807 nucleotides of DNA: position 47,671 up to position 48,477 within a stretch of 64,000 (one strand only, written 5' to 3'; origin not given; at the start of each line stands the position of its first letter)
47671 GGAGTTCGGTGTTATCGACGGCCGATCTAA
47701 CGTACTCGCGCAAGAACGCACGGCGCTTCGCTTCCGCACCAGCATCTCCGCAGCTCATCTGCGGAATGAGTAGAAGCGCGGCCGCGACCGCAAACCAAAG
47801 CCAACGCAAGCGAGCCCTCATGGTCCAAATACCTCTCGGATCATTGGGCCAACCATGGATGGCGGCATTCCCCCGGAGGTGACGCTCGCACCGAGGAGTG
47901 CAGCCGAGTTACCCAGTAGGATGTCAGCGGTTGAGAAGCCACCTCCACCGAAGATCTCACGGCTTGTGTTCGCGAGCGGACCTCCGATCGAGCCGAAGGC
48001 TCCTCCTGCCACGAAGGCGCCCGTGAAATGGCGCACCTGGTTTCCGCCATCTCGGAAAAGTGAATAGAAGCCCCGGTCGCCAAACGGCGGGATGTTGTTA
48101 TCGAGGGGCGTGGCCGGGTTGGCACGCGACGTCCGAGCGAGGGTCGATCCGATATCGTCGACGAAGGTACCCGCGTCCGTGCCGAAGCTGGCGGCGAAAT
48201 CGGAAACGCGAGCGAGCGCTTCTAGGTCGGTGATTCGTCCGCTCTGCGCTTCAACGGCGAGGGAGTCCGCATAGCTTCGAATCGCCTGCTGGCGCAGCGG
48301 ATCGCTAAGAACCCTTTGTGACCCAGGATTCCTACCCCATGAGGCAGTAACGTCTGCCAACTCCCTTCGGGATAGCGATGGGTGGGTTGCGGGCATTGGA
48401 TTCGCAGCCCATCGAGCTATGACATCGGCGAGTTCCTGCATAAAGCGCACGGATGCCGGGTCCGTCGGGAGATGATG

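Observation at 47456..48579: Unrecognised 253-aa RHS payload with a glycine-zipper-like tail, translationally coupled to a secreted candidate immunity protein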

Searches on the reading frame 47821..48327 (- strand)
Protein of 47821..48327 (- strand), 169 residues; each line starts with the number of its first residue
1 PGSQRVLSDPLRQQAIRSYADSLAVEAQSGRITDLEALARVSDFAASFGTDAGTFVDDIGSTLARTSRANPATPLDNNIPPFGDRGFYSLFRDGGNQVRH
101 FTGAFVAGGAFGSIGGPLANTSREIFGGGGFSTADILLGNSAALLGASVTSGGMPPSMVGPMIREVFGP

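Call 28: find_homologous_proteins(query=A1, max_evalue=0.001)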
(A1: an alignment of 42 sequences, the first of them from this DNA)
Query A1 (42 sequences) (169 aa, profile of the alignment): 24 proteins with E <= 0.001 among 8000 candidates.
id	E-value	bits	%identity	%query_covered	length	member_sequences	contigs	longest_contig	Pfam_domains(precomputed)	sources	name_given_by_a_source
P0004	6.4e-42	161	48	86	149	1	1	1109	-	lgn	-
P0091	3.9e-38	149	27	91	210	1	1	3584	-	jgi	jgi:hypothetical protein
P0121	3.6e-31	126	32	91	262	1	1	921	-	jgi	jgi:hypothetical protein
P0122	2.0e-28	117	30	92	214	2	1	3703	-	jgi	jgi:hypothetical protein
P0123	2.4e-27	114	29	80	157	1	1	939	-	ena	-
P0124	7.2e-27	112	25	92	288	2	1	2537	-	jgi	jgi:RHS repeat-associated protein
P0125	8.3e-25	105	27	86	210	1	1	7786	-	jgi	jgi:hypothetical protein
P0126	1.3e-23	102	24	80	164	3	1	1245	-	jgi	jgi:hypothetical protein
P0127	1.3e-23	102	29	95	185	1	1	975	-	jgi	jgi:hypothetical protein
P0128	4.7e-23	100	30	26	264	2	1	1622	-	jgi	jgi:hypothetical protein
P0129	1.0e-22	99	28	81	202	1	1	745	-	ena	-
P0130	5.0e-22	96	29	86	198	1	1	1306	-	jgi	jgi:hypothetical protein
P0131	5.5e-21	93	29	93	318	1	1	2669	-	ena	-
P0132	3.2e-20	91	26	91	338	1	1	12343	-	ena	-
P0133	7.8e-20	89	26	93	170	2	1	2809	-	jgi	jgi:hypothetical protein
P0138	4.7e-14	70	32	42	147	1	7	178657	-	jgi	jgi:hypothetical protein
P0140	2.8e-13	68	27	73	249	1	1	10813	-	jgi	jgi:hypothetical protein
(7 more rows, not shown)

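Call 32: find_encoding_contigs(protein=P0132, flank=4000, max_places=2)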
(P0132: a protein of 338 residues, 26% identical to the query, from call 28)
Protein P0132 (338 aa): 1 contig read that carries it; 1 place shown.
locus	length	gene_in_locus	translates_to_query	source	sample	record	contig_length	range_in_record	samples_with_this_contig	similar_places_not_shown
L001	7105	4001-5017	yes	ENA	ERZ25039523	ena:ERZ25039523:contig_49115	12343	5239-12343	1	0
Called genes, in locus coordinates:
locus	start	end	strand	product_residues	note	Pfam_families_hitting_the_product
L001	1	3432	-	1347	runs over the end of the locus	PF25023:TEN_YD-shell, PF05593:RHS_repeat (weak)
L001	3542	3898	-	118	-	-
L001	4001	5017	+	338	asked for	-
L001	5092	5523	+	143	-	-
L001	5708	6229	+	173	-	PF00665:rve, PF13610:DDE_Tnp_IS240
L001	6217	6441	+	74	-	PF13610:DDE_Tnp_IS240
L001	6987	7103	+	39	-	?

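Call 33: find_encoding_contigs(protein=P0138, flank=6000, max_places=2)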
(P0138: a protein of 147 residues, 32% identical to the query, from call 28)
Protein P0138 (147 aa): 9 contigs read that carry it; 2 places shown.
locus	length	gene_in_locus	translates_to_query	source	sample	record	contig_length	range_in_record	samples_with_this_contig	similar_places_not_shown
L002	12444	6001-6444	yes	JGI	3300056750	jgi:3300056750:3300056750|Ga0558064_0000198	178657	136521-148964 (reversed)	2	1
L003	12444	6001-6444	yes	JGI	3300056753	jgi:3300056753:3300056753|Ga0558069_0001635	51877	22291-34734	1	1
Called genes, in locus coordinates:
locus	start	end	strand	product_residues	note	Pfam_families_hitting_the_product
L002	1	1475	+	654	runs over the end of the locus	PF02518:HATPase_c (weak), PF13589:HATPase_c_3, PF01119:DNA_mis_repair, PF08676:MutL_C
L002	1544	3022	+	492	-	-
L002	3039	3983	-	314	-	PF12543:DUF3738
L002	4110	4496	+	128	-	PF00072:Response_reg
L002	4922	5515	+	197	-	-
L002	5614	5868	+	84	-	-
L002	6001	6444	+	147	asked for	-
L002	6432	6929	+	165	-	-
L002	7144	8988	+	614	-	-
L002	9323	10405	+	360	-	PF00465:Fe-ADH, PF13685:Fe-ADH_2, PF01761:DHQ_synthase, PF24621:DHQS_C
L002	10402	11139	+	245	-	PF01209:Ubie_methyltran, PF13489:Methyltransf_23, PF13847:Methyltransf_31, PF08241:Methyltransf_11, PF08242:Methyltransf_12, PF13649:Methyltransf_25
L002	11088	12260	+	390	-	PF14522:Cytochrome_C7 (faint), PF14537:Cytochrom_c3_2 (faint), PF22113:Mtrc-MtrF_II-IV_dom (faint), PF13435:Cytochrome_C554 (faint), PF09699:Paired_CXXCH_1 (weak)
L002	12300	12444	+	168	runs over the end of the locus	PF04542:Sigma70_r2, PF08281:Sigma70_r4_2, PF04545:Sigma70_r4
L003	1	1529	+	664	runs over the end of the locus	PF02518:HATPase_c (weak), PF13589:HATPase_c_3, PF01119:DNA_mis_repair, PF08676:MutL_C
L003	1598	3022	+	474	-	-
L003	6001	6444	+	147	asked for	-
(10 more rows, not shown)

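Call 34: find_encoding_contigs(protein=P0140, flank=4000, max_places=2)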
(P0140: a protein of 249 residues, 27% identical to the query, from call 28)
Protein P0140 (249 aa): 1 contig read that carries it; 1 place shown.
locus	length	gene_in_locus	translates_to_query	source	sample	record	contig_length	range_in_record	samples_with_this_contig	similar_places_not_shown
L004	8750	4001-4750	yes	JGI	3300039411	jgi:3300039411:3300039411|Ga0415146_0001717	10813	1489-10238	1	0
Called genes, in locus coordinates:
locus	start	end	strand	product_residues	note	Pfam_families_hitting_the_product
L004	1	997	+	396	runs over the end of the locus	-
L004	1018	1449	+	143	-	-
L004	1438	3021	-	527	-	PF00589:Phage_integrase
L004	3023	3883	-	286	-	PF02899:Phage_int_SAM_1, PF00589:Phage_integrase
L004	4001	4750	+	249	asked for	-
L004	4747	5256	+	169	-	-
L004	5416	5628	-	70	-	-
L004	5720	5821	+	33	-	-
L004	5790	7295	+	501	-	PF00589:Phage_integrase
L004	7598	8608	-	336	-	PF13570:Beta-prop_ACSF4 (faint), PF13360:PQQ_2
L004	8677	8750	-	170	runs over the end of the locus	-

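Call 38: predict_structure(alignment_id=A1)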
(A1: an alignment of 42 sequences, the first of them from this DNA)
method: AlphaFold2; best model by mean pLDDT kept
length: 169 residues; sequences in the alignment: 42
mean_pLDDT: 94.7   pTM: 0.90
mean pLDDT of the five models: 94.7, 94.0, 93.6, 93.1, 92.1
residues with pLDDT >= 90: 143; 70-90: 23; 50-70: 3; < 50: 0
segments of 3 or more residues with pLDDT < 50: none
pLDDT, mean of each block of 10 residues (from residue 1): 80 97 98 99 97 98 97 92 98 97 98 90 81 94 98 98 98
secondary structure, 60 per line:
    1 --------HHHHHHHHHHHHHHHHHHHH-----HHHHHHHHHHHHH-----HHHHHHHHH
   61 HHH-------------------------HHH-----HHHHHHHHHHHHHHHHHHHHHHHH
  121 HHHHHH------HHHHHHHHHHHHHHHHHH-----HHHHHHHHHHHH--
elements in order: H9-28 H34-46 H52-63 H97-126 H133-150 H156-167

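Call 42: find_encoding_contigs(protein=P0125, flank=3500, max_places=2)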
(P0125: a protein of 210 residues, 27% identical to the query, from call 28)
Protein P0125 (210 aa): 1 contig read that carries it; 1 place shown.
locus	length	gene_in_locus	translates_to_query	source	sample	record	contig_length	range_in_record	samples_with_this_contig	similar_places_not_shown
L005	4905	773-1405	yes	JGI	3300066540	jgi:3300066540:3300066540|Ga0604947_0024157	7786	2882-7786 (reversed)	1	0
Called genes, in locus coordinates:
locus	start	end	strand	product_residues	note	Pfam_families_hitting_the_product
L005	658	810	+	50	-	-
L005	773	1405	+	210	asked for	-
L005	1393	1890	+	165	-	-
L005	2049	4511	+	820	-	PF05593:RHS_repeat (faint)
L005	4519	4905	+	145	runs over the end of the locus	-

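Call 58: fold_search(model_id=the predicted structure, library=pdb)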
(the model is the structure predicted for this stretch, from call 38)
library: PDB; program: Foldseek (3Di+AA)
matches with E <= 10: 105; with E <= 0.001: 0
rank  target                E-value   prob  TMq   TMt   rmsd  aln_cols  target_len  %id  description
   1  9m2o_R                2.0e+00  0.04  0.16  0.12  18.0       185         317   11  Cryo-EM structure of the putrescine-bound zTAAR13d-Gs complex (released 2026-03-04)
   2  9m0z_R                2.0e+00  0.04  0.16  0.11  17.5       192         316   12  Cryo-EM structure of the cadaverine-bound zTAAR13d-Gs complex (released 2026-03-04)
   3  8e0n_D                2.3e+00  0.06  0.19  0.19  12.6       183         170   13  Homotrimeric variant of tcTRP9, BGL18 (released 2023-04-12)
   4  1vdy_MODEL_1_A        2.6e+00  0.14  0.31  0.35   7.6       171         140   10  NMR Structure of the hypothetical ENTH-VHS domain At3g16270 from Arabidopsis thaliana (released 2005-05-03)
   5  8e0n_A                2.6e+00  0.06  0.20  0.20  12.7       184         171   12  Homotrimeric variant of tcTRP9, BGL18 (released 2023-04-12)
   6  5d1r_A                2.6e+00  0.04  0.17  0.13  17.5       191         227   15  Crystal structure of Mycobacterium tuberculosis Rv1816 transcriptional regulator. (released 2015-09-30)
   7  7nac_b                2.8e+00  0.04  0.19  0.08  19.7       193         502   12  State E2 nucleolar 60S ribosomal biogenesis intermediate - Composite model (released 2022-11-09)
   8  7udk_A                2.9e+00  0.08  0.25  0.25  14.2       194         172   12  Crystal structure of designed helical repeat protein RPB_LRP2_R4 bound to LRPx4 peptide (released 2023-03-22)
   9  9p7z_R                2.9e+00  0.04  0.17  0.12  17.6       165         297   16  NTSR1-Gi-NTS(8-13) Complex in the Canonical, AHD Open State (C-Open-Apo) (released 2026-03-25)
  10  4onr                  3.0e+00  0.09  0.23  0.26  14.6       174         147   13  Crystal structure of Borrelia burgdorferi decorin-binding protein DbpA (released 2014-07-09)
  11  9p81_R                3.2e+00  0.04  0.17  0.12  17.1       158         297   16  NTSR1-Gi-NTS(8-13), GTP-bound Complex in the Canonical, AHD Open State (C-Open-GTP) (released 2026-03-25)
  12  9p80_R                3.3e+00  0.03  0.16  0.12  17.0       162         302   15  NTSR1-Gi-NTS(8-13) Complex in the Non-Canonical, AHD Open State (NC-Open-Apo) (released 2026-03-25)
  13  7mwr_A                3.7e+00  0.07  0.23  0.21  10.6       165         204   10  Structure of De Novo designed beta sheet heterodimer LHD101A53/B4 (released 2022-01-19)
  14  5cwl_B                3.9e+00  0.06  0.23  0.23  11.8       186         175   12  Crystal structure of de novo designed helical repeat protein DHR54 (released 2015-12-16)
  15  7oho_AAA              3.9e+00  0.06  0.27  0.10  14.9       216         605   12  Crystal structure of AP2 FCHO2 chimera (released 2022-06-01)
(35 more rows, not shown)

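Call 63: search_solved_structures(query=A1, max_evalue=10, show_alignments=2)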
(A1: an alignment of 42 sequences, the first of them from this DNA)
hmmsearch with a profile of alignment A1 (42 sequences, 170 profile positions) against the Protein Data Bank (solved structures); distinct sequences matched with E-value up to 10: 3.
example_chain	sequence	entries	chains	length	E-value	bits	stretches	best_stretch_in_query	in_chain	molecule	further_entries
7rzb_A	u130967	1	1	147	0.18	14.8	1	11-53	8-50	Bacillithiol system oxidoreductase, YphP/YqiW family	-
3g6b_A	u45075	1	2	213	0.93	12.5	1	7-70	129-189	Methyl-accepting chemotaxis protein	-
8w6e_A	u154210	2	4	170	1.7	11.6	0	8-62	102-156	HBC599 in complex with wFAP1.1 | wFAP1.1 structure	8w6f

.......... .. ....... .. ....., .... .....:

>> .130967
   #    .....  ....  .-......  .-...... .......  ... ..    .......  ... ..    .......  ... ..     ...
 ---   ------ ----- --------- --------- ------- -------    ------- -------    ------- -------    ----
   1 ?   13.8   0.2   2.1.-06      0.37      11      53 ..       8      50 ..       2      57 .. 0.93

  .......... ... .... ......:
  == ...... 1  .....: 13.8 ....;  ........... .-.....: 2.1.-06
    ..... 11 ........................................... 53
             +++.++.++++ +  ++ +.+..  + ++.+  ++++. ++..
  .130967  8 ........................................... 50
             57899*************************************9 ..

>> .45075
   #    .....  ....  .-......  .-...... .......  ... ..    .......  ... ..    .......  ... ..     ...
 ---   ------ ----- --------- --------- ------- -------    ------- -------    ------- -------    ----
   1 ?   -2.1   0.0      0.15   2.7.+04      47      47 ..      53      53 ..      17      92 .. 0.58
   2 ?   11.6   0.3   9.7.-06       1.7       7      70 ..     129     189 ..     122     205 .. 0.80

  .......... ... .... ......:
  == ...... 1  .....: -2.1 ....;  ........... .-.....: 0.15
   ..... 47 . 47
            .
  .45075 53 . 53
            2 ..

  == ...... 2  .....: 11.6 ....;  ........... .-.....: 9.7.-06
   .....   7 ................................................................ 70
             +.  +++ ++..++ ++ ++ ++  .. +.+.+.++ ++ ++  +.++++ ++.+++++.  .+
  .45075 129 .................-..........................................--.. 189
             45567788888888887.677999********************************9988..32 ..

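Call 67: find_related_loci(query=A2, collection=genome_contigs, flank=4000)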
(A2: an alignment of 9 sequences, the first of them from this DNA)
Query A2 (169 aa) in genome_contigs; peptide patterns used: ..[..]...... (x = any residue, [..] = any of these).
43 stretches matched a pattern; 15 encode a relative of the query (tblastn E <= 1e-3); 15 distinct loci.
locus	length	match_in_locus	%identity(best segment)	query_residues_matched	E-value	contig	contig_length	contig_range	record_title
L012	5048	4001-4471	51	12-167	2e-39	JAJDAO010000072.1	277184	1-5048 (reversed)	MAG: Deltaproteobacteria bacterium isolate OFTM73 OFTM73_71, whole genome shotgun sequence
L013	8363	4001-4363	36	7-123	1e-18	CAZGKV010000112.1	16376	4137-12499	MAG TPA_asm: uncultured Planctomycetales bacterium isolate binchicken_co21_415 genome assembly, contig: NODE_2147_length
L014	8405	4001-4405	33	28-158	4e-13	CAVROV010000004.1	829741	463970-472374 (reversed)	MAG: Terriglobia bacterium isolate MFD01213.bin.1.143 genome assembly, contig: contig_4678, whole genome shotgun sequenc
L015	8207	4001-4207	43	80-151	2e-11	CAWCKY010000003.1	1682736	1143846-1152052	MAG: uncultured Acidobacteriota bacterium isolate MFD03602.bin.2.40 genome assembly, contig: contig_19230, whole genome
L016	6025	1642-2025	34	31-154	5e-11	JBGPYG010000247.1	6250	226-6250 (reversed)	MAG: Pyrinomonadaceae bacterium isolate OBJ1_062018_090_19 k141_1389582_length_6250_cov_23.5210, whole genome shotgun se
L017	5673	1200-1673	31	12-166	4e-10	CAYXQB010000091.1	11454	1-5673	MAG TPA_asm: uncultured Flavobacteriaceae bacterium isolate SRP150892_co2_40 genome assembly, contig: NODE_8500_length_1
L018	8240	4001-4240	42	81-164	7e-10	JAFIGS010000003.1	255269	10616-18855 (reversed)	MAG: Pseudolabrys sp. isolate HJP_bin35 k141_8981, whole genome shotgun sequence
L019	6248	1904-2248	35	46-148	4e-9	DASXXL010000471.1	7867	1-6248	MAG TPA_asm: Pyrinomonadaceae bacterium isolate SMAG_U4797 k141_410578, whole genome shotgun sequence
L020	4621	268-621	34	37-147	9e-9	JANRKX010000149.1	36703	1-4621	MAG: Acidobacteriota bacterium isolate bins.235 k141_869694, whole genome shotgun sequence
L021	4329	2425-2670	35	82-158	2e-8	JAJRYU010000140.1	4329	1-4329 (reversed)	MAG: Planctomycetota bacterium isolate Dive96_bin3.79 k141_1078043, whole genome shotgun sequence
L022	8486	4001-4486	30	12-164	2e-8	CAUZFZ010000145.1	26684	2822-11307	MAG: Planctomycetota bacterium isolate CB21_323.46 genome assembly, contig: Ga0302123_10000649, whole genome shotgun seq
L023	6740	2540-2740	40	82-148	2e-7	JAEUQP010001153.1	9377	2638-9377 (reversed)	MAG: Acidobacteria bacterium isolate new MAG-254 k141_1966148, whole genome shotgun sequence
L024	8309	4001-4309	34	55-158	2e-7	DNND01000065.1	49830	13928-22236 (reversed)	MAG TPA_asm: Blastocatellia bacterium isolate UBA11741 contig_73, whole genome shotgun sequence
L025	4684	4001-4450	26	12-115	2e-5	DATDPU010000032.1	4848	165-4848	MAG TPA_asm: Anaerolineae bacterium isolate SMAG_U7929 k141_2390342, whole genome shotgun sequence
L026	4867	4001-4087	55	82-112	2e-4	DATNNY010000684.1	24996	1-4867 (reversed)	MAG TPA_asm: Pyrinomonadaceae bacterium isolate SMAG_U11517 k141_1633313, whole genome shotgun sequence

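Call 77: fold_search(model_id=the predicted structure, library=viral)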
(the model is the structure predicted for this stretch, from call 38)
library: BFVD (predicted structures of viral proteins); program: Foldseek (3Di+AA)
matches with E <= 10: 112; with E <= 0.001: 0
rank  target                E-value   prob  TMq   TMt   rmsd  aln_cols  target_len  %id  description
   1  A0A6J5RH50            8.3e-01  0.12  0.20  0.26  11.1       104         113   18  Uncharacterized protein [uncultured Caudovirales phage]
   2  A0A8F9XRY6            1.4e+00  0.10  0.26  0.22  13.4       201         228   13  (no name in the UniProt tables at hand)
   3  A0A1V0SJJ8            1.6e+00  0.15  0.28  0.22   9.0       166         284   11  Gamma-soluble NSF attachment protein [Klosneuvirus KNV1]
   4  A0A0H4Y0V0            1.7e+00  0.05  0.18  0.11  13.9       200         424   12  Hypothetical low complexity protein [Salmon gill poxvirus]
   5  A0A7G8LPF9            1.8e+00  0.09  0.22  0.23  14.1       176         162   12  (no name in the UniProt tables at hand)
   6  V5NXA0                1.8e+00  0.09  0.22  0.16  16.2       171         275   12  F-US11 protein [Chelonid alphaherpesvirus 5]
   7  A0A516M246            2.0e+00  0.04  0.18  0.08  16.2       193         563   18  (no name in the UniProt tables at hand)
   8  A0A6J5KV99            2.1e+00  0.10  0.27  0.22  12.4       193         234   11  Uncharacterized protein [uncultured Caudovirales phage]
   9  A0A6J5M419            2.4e+00  0.12  0.30  0.30  12.3       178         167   13  Uncharacterized protein [uncultured Caudovirales phage]
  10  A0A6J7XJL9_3          2.4e+00  0.06  0.24  0.04  27.1       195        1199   18  DdrB-like domain-containing protein [uncultured Caudovirales phage]
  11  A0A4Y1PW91            2.5e+00  0.05  0.20  0.13  14.8       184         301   10  (no name in the UniProt tables at hand)
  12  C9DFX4                2.5e+00  0.03  0.14  0.07  20.3       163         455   15  RIIB [Delftia phage PhiW-14]
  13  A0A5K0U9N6            2.9e+00  0.06  0.22  0.19  15.4       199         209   12  Uncharacterized protein [Yasminevirus sp. GU-2018]
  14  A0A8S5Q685            2.9e+00  0.02  0.16  0.10  14.8       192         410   13  Minor tail protein (Fragment) [virus sp. ct87y24]
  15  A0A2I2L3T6            3.1e+00  0.07  0.22  0.13  10.8       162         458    9  Ankyrin-repeat protein [Orpheovirus IHUMI-LCC2]
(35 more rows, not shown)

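Call 87: search_protein_families(library=pfam, proteins=[L015:4288-4824:+, L016:2102-2650:+, L024:4354-4935:+, L002:6432-6929:+, L005:1393-1890:+, L004:4717-5256:+, L017:1679-2209:+, L013:4526-5479:+, L012:4479-4826:+], max_evalue=0.1)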
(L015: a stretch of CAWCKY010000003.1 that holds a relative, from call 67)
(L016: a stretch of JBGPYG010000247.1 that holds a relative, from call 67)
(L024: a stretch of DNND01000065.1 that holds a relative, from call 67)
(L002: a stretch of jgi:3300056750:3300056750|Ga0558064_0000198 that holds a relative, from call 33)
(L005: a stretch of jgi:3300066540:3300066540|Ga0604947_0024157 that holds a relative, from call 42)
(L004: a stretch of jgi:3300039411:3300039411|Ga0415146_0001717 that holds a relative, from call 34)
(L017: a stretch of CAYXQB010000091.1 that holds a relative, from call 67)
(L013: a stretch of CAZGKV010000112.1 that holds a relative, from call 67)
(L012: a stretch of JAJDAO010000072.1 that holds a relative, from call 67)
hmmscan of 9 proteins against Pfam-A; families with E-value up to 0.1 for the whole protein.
L015:4288-4824:+ (178 aa): 0 families

L016:2102-2650:+ (182 aa): 2 families
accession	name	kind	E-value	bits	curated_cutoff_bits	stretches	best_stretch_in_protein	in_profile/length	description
PF02012.26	BNR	-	6.2e-05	22.8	27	0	116-125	2-11/12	BNR/Asp-box repeat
PF13088.12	BNR_2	-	0.0014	18.5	31.4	1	115-181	189-250/277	BNR repeat-like domain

L024:4354-4935:+ (193 aa): 1 family
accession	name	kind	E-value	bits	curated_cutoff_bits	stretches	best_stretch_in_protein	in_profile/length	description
PF14870.12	PSII_BNR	-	0.0045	16.7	27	1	61-144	23-105/303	Photosynthesis system II assembly factor YCF48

L002:6432-6929:+ (165 aa): 0 families

L005:1393-1890:+ (165 aa): 0 families

L004:4717-5256:+ (179 aa): 0 families

L017:1679-2209:+ (176 aa): 0 families

L013:4526-5479:+ (317 aa): 3 families
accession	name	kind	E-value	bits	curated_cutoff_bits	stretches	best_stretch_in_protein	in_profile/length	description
PF00149.33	Metallophos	-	2.3e-13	51.5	21.5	1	74-244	19-191/191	Calcineurin-like phosphoesterase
PF12850.12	Metallophos_2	-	0.00094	19.7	27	1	72-266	15-141/154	Calcineurin-like phosphoesterase superfamily domain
PF14582.11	Metallophos_3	-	0.023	14.5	28.2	1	75-107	23-55/259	Metallophosphoesterase, calcineurin superfamily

L012:4479-4826:+ (115 aa): 0 families

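Call 92: search_dna_similar(query=window:47821-48327:-, collection=plasmids, mode=protein, max_evalue=0.001, max_rows=10)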
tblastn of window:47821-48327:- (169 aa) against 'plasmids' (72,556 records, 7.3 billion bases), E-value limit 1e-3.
No match.
